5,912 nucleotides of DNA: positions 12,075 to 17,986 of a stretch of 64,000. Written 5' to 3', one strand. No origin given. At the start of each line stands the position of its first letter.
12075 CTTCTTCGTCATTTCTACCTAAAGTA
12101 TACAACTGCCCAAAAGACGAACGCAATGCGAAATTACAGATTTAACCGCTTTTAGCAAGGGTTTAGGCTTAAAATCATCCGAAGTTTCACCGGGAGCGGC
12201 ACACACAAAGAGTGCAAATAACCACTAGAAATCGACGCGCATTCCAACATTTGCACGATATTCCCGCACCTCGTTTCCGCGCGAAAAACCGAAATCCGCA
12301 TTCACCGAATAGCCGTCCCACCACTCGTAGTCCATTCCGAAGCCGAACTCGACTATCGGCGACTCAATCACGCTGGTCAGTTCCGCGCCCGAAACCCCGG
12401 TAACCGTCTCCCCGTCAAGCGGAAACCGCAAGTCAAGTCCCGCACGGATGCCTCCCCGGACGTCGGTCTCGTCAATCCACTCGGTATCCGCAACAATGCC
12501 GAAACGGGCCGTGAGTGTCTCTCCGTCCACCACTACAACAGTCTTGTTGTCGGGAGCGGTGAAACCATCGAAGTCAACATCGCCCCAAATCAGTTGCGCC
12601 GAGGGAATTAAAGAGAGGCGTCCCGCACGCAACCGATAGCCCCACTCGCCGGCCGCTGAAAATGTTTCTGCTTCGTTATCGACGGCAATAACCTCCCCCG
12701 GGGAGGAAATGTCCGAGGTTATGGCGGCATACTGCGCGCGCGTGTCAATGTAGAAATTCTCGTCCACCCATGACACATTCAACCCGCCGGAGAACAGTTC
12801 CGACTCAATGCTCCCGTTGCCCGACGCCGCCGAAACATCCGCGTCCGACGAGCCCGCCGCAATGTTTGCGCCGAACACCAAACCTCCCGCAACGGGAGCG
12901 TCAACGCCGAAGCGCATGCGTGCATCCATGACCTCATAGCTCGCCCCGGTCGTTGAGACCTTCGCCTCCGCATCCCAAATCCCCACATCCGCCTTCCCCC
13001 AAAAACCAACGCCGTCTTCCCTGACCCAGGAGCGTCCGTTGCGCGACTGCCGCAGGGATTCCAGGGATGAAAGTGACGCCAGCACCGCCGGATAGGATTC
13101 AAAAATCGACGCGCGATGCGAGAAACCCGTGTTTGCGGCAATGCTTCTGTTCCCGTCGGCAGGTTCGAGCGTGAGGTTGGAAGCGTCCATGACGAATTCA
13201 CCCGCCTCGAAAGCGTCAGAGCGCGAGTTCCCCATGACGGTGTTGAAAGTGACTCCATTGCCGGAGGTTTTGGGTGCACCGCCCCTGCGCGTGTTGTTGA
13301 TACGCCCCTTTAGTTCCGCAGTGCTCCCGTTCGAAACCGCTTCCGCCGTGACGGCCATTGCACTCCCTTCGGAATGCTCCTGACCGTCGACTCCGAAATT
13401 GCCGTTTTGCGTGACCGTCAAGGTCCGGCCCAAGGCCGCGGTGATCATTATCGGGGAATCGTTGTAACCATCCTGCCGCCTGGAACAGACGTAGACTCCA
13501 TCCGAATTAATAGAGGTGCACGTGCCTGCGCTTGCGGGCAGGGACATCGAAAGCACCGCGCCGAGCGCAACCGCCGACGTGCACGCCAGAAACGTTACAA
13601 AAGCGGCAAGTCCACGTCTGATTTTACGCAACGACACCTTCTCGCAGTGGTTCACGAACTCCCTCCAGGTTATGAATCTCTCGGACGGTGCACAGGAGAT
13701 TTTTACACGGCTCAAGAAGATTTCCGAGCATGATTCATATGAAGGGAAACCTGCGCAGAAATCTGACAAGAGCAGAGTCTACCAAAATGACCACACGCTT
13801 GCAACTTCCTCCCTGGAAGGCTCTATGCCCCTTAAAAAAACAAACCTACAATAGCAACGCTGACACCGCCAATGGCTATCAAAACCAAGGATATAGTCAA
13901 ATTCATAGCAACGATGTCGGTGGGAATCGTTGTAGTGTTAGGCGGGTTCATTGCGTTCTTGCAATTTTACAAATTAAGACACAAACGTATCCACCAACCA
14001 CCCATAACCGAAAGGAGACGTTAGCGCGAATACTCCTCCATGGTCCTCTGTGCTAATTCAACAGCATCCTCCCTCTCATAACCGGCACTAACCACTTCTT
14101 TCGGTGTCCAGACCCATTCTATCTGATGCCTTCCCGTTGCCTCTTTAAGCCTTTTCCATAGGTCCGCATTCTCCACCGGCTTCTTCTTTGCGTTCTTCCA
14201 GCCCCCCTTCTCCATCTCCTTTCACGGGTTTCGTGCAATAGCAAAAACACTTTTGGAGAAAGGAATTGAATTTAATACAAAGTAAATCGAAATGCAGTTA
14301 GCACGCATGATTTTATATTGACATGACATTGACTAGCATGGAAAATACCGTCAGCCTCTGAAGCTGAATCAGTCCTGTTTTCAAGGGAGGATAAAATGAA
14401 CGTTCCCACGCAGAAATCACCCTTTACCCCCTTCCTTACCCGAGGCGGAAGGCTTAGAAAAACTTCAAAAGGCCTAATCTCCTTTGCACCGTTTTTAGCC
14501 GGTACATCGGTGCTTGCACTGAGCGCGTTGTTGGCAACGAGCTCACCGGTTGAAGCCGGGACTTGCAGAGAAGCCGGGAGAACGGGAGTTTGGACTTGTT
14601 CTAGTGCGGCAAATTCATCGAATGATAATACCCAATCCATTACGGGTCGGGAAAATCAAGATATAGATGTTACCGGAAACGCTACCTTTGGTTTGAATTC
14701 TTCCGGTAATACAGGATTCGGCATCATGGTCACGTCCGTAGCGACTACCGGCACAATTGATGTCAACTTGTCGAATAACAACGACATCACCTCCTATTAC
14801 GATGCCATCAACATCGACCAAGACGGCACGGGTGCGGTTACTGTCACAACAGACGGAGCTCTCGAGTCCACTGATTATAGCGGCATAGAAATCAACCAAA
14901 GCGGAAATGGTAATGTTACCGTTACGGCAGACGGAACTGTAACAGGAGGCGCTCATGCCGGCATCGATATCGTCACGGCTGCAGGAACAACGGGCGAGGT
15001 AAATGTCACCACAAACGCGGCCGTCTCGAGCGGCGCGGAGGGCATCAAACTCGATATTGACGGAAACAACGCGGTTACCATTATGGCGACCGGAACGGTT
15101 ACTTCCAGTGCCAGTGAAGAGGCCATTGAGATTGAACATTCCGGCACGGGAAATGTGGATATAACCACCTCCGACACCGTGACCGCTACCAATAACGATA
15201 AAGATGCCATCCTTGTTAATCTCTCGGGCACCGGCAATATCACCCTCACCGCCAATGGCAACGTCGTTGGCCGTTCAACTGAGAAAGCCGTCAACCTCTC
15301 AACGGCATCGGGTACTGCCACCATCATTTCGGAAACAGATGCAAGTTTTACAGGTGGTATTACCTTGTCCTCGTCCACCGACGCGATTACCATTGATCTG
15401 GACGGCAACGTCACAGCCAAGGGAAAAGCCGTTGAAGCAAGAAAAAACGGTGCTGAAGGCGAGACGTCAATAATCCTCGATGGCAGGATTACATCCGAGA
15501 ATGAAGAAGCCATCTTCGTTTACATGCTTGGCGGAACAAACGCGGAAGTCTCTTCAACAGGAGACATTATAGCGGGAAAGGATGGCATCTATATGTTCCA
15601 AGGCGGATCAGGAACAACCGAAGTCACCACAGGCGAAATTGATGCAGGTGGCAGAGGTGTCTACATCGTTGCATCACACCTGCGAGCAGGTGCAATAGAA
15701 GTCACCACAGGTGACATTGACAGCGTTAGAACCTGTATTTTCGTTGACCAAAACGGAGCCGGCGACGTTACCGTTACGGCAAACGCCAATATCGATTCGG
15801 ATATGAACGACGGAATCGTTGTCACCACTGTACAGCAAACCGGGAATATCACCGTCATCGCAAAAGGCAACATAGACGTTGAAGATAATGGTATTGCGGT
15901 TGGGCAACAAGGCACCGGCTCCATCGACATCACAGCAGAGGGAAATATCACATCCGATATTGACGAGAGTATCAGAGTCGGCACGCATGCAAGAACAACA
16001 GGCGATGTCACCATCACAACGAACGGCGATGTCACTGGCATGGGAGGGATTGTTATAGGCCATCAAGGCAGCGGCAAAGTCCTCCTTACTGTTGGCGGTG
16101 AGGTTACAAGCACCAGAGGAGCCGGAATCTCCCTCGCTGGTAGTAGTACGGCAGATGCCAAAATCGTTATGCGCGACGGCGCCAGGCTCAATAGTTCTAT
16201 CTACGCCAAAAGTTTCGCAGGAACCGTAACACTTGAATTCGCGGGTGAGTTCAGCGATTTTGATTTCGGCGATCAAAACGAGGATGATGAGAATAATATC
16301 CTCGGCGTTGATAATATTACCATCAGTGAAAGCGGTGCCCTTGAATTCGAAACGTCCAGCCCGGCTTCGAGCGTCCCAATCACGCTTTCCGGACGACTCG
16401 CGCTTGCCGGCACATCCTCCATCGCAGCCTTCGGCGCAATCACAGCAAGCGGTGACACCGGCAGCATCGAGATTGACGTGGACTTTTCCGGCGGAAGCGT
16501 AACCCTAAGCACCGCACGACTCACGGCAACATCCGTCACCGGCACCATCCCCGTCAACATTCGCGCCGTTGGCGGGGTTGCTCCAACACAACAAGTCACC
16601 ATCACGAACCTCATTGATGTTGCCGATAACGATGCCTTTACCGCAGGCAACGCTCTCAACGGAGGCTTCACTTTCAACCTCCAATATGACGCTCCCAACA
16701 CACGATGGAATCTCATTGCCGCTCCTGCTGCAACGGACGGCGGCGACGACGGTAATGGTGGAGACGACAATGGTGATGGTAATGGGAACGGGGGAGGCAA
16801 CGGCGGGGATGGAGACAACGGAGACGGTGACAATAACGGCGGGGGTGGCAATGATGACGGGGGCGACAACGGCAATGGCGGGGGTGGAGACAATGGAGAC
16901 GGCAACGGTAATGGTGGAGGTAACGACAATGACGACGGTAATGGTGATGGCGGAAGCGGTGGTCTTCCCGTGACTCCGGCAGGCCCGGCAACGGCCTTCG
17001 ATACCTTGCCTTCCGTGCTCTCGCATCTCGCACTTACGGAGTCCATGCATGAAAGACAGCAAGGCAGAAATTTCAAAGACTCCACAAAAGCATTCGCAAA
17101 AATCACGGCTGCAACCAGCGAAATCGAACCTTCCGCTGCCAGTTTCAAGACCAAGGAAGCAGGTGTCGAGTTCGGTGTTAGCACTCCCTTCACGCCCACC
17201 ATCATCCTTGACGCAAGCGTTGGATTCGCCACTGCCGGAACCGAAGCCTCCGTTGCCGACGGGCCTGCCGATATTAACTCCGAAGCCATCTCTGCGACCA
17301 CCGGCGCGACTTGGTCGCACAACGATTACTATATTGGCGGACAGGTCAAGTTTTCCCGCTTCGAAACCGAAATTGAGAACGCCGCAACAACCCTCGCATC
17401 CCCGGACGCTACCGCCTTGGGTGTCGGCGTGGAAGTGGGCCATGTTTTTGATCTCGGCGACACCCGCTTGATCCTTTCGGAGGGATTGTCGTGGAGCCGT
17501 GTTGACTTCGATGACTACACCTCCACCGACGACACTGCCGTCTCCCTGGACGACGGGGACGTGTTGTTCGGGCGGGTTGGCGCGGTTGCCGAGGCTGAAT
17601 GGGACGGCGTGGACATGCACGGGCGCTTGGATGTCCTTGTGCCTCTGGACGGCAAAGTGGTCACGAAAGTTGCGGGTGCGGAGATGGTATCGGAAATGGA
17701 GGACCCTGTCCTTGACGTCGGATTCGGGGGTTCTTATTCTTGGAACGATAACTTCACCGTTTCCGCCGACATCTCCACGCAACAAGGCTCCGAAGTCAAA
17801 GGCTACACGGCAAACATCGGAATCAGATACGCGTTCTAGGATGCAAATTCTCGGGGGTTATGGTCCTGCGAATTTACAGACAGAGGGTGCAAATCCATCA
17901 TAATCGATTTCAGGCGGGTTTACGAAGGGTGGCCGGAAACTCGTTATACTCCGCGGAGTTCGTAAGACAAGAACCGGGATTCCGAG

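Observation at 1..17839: Accessory locus stacking two type Ve (inverse) and two type Va (classical) autotransporters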

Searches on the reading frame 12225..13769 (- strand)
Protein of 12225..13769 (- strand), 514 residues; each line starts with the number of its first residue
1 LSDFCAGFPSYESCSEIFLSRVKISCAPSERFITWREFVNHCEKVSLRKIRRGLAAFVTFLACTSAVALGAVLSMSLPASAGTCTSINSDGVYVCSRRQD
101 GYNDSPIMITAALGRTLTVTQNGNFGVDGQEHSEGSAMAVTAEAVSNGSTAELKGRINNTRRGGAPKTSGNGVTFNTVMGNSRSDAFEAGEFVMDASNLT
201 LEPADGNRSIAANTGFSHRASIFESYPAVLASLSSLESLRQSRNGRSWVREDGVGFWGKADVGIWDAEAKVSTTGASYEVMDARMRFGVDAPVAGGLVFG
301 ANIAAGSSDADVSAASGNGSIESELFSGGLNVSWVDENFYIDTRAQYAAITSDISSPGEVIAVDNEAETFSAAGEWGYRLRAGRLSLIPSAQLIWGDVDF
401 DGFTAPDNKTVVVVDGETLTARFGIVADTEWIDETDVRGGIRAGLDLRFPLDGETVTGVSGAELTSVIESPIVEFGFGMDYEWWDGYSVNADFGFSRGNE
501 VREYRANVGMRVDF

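Call 8: search_protein_families(library=pfam, proteins=[window:12225-13769:-], max_evalue=0.01)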
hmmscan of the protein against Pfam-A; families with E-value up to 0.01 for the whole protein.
window:12225-13769:- (514 aa): 1 family
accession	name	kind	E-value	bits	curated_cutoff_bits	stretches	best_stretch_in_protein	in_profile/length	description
PF03797.25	Autotransporter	-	4.3e-23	82.8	26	1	284-493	27-254/255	Autotransporter beta-domain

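Call 9: search_protein_families(library=ncbifam, proteins=[window:12225-13769:-], max_evalue=0.01)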
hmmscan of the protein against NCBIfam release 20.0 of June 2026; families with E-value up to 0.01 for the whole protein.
window:12225-13769:- (514 aa): 1 family
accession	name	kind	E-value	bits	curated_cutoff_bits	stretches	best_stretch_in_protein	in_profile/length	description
TIGR01414.1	autotrans_barl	domain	7.9e-24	84.5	16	1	118-514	9-432/432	autotransporter outer membrane beta-barrel domain-containing protein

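Call 74: search_solved_structures(query=window:12225-13766:-, max_evalue=1)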
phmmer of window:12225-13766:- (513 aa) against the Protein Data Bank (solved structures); distinct sequences matched with E-value up to 1: 3.
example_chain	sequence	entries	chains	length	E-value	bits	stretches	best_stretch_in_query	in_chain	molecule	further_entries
1nvj_A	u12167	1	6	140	0.12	14.4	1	129-195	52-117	Molybdopterin converting factor subunit 2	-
3bii_E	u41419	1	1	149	0.13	14.2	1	129-195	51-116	Molybdopterin-converting factor subunit 2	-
1fm0_E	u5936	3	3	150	0.14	14.2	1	129-195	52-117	MOLYBDOPTERIN CONVERTING FACTOR, SUBUNIT 2 | Molybdopterin converting factor subunit 2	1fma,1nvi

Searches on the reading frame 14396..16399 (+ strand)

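Call 12: search_protein_families(library=pfam, proteins=[window:14396-16399:+], max_evalue=1)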
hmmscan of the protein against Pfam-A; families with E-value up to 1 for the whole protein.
window:14396-16399:+ (668 aa): 2 families
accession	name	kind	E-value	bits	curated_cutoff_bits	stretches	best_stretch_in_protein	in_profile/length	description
PF17972.7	bMG5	-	0.11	13.3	26.5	0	612-657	44-93/127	Bacterial Alpha-2-macroglobulin MG5 domain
PF07552.16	Coat_X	-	0.23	11.8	27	1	234-266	11-41/58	Spore Coat Protein X and V domain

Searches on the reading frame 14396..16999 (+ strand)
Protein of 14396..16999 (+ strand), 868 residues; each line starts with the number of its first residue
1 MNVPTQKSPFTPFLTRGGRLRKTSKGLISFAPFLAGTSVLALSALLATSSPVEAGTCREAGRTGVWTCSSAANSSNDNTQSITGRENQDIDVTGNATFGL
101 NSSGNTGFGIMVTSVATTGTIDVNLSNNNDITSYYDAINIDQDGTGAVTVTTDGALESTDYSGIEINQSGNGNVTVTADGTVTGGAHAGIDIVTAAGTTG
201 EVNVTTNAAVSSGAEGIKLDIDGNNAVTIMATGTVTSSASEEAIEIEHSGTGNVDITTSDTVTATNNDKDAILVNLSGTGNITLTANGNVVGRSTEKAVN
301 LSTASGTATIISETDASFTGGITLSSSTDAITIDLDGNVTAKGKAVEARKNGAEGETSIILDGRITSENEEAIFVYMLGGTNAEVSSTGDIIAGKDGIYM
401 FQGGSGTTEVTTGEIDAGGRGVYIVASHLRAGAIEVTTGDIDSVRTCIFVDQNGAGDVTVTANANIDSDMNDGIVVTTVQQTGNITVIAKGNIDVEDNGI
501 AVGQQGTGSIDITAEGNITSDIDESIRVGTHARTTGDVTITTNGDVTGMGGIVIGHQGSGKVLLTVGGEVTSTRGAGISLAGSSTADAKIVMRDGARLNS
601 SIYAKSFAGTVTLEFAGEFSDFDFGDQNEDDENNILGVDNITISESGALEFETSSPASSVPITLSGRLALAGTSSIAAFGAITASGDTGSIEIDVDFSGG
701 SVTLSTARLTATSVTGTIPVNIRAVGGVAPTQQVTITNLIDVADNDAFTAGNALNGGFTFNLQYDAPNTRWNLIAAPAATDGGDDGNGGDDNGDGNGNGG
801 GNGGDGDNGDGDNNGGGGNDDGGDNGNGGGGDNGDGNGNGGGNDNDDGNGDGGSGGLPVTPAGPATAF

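Call 73: search_solved_structures(query=window:14396-16999:+, max_evalue=1)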
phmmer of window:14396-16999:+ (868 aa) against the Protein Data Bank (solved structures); distinct sequences matched with E-value up to 1: 2.
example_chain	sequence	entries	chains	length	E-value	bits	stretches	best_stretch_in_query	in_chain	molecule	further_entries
9o94_A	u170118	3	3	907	0.011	17.1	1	738-809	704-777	Antigen peptide transporter 1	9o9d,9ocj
9n7g_A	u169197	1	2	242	0.016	16.6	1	773-819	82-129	Protein S100-A7 FN3 chimera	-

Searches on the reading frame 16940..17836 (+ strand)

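Call 12: search_protein_families(library=pfam, proteins=[window:16940-17836:+], max_evalue=1)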
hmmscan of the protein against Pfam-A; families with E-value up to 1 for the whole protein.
window:16940-17836:+ (299 aa): 3 families
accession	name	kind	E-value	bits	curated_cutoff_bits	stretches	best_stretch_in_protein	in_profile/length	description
PF03797.25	Autotransporter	-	2e-22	80.6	26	1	64-278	16-254/255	Autotransporter beta-domain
PF13505.12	OMP_b-brl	-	0.00028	21.5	28.7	1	115-299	44-175/175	Outer membrane protein beta-barrel domain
PF03895.21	YadA_anchor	-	0.044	14.3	22.7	1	260-299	24-60/60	YadA-like membrane anchor domain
